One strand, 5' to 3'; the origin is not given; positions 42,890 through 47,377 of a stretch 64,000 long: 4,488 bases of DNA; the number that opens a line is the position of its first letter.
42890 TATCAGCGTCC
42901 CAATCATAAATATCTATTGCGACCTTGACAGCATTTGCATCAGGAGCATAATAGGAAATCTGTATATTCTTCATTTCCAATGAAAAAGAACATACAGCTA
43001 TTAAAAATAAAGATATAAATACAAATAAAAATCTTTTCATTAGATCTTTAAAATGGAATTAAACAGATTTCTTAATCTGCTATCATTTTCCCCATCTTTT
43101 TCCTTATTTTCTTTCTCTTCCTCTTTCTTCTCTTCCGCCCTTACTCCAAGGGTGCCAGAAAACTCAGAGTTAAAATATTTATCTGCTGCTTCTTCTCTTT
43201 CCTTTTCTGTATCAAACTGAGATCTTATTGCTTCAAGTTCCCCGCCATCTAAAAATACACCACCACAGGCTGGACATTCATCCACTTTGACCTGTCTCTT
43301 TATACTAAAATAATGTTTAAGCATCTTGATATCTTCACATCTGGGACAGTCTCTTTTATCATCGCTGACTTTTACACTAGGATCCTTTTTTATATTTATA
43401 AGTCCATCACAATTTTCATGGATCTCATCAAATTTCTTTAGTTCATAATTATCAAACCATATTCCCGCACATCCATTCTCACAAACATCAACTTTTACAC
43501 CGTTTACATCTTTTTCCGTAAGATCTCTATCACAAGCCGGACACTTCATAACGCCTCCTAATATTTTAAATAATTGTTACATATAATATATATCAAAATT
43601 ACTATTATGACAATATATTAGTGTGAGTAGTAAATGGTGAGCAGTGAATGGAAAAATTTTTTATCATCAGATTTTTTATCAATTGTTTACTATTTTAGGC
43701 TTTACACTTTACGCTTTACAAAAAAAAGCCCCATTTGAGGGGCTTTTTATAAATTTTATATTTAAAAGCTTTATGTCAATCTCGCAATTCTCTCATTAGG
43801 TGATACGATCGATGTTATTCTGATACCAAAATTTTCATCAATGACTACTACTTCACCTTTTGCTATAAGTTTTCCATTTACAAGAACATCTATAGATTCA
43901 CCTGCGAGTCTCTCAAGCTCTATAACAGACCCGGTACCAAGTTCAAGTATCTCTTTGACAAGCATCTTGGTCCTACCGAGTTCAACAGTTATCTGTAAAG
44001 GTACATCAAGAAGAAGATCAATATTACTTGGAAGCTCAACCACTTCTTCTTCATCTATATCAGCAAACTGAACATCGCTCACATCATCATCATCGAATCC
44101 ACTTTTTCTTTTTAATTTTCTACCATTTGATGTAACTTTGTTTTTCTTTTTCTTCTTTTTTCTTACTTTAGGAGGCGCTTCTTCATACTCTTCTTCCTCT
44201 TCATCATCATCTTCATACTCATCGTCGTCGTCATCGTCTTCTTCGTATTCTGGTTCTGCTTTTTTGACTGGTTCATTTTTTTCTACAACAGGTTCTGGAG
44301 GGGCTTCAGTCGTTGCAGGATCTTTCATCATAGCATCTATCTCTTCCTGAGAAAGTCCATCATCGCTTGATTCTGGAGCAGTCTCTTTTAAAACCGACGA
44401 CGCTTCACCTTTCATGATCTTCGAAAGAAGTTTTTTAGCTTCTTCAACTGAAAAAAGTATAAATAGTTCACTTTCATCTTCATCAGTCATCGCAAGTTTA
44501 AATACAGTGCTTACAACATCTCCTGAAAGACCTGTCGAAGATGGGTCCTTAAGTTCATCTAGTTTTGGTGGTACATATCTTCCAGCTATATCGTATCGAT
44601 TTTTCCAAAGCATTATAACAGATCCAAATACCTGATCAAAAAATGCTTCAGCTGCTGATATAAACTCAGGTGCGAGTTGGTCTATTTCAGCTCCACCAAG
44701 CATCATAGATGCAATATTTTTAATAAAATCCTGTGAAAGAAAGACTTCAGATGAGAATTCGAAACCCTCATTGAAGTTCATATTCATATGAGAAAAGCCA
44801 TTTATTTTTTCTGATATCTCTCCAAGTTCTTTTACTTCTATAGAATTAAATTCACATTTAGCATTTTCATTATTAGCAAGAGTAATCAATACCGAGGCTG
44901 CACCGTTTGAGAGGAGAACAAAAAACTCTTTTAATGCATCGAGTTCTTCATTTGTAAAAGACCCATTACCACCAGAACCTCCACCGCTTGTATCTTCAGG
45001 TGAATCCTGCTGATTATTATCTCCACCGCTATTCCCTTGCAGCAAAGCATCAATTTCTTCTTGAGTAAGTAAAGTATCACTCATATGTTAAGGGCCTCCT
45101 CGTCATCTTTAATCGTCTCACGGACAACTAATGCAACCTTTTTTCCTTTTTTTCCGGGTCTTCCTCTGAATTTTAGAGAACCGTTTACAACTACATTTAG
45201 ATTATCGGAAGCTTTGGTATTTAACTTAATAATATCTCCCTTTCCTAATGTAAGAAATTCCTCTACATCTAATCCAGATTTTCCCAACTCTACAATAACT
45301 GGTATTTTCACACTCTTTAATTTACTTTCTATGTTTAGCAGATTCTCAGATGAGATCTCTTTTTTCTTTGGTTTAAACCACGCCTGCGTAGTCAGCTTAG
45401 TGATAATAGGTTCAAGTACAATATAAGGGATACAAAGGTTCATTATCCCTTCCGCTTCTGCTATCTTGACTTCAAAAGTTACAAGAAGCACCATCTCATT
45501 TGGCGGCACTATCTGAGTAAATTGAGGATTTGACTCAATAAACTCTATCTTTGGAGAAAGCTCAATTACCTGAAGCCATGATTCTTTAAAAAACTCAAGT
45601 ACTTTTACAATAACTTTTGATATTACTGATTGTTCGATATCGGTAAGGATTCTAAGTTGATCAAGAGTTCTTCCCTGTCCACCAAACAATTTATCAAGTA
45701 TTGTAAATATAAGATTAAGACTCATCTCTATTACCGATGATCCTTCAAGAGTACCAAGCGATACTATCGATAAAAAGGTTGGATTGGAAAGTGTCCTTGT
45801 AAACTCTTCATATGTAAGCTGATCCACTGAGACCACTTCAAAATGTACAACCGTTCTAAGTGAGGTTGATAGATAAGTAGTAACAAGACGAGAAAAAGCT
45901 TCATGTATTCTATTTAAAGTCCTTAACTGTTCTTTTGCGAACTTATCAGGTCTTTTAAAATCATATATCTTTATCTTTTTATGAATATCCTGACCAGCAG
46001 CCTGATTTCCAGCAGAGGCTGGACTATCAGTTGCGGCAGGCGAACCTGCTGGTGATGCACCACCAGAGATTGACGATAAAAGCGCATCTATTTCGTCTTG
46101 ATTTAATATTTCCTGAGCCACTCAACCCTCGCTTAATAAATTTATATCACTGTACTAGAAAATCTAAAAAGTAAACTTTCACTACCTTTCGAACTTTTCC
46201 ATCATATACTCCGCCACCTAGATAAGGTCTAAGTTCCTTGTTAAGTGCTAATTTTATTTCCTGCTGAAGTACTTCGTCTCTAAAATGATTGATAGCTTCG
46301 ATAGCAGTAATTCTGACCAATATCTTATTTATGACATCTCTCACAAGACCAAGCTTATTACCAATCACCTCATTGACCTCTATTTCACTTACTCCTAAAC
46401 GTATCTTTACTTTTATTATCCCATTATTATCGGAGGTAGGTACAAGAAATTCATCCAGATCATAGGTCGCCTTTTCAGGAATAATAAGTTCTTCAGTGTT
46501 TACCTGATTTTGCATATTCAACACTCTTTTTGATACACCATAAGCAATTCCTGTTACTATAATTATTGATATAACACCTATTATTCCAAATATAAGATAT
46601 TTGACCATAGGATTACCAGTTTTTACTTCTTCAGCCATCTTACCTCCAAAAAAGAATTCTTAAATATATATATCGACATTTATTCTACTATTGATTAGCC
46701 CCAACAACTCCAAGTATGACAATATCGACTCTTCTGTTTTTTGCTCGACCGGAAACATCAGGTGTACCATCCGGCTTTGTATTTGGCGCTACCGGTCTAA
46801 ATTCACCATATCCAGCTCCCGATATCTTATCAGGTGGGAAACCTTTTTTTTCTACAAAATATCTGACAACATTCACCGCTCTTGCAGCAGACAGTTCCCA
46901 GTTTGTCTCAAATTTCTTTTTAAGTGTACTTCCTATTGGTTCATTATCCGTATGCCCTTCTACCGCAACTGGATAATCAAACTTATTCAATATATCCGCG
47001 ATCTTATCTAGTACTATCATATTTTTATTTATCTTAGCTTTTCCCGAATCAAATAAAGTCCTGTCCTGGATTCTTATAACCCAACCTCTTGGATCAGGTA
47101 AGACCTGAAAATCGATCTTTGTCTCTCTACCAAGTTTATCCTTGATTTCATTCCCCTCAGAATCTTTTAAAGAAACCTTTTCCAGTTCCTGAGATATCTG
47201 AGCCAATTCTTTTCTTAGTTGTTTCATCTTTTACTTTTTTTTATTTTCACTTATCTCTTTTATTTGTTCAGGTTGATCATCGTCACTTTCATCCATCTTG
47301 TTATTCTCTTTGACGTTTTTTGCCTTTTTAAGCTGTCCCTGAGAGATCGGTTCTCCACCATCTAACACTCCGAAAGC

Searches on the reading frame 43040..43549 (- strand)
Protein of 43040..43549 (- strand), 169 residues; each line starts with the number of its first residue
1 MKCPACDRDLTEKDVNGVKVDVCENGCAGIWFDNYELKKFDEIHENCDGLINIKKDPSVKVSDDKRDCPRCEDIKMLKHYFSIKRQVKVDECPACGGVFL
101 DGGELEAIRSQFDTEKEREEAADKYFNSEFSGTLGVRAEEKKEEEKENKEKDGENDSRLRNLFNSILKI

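Call 58: find_encoding_contigs(protein=window:43040-43549:-, flank=10000, max_places=10)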
Protein window:43040-43549:- (169 aa): 5 contigs read that carry it; 2 places shown.
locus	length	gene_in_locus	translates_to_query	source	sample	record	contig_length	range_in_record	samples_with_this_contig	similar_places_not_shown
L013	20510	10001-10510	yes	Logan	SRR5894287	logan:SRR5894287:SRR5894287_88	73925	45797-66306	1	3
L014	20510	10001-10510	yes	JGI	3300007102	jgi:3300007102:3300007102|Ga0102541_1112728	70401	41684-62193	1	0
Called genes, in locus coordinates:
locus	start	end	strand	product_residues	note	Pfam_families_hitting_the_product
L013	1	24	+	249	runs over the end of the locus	PF18433:DUF5610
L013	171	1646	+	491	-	PF02120:Flg_hook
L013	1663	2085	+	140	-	PF03963:FlgD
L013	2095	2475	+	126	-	PF12611:Flagellar_put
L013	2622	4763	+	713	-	PF00460:Flg_bb_rod, PF22692:LlgE_F_G_D1, PF07559:FlgE_D2, PF06429:Flg_bbr_C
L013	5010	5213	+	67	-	PF06289:FlbD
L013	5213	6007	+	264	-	PF20560:MotA_N (weak), PF01618:MotA_ExbB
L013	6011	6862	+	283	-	PF13677:MotB_plug, PF00691:OmpA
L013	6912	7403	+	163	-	PF03748:FliL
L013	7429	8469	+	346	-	PF02154:FliM, PF01052:FliMN_C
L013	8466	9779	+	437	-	PF28396:SepQ_C (weak), PF01052:FliMN_C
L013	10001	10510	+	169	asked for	PF13453:Zn_ribbon_TFIIB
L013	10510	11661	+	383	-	PF02922:CBM_48 (weak), PF16561:AMPK1_CBM, PF00149:Metallophos (weak)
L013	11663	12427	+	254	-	PF01987:AIM24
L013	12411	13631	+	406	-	PF00733:Asn_synthase (weak)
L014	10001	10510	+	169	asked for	PF13453:Zn_ribbon_TFIIB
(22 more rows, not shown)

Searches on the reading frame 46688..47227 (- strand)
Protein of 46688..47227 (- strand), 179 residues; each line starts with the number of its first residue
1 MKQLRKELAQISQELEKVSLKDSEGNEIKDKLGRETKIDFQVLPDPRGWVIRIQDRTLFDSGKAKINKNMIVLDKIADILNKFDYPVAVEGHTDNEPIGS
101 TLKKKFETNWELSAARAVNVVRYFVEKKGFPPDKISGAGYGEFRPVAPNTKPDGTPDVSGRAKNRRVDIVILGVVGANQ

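Call 56: find_encoding_contigs(protein=window:46688-47227:-, flank=10000, max_places=10)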
Protein window:46688-47227:- (179 aa): no gene with exactly this product is on record in the collection.
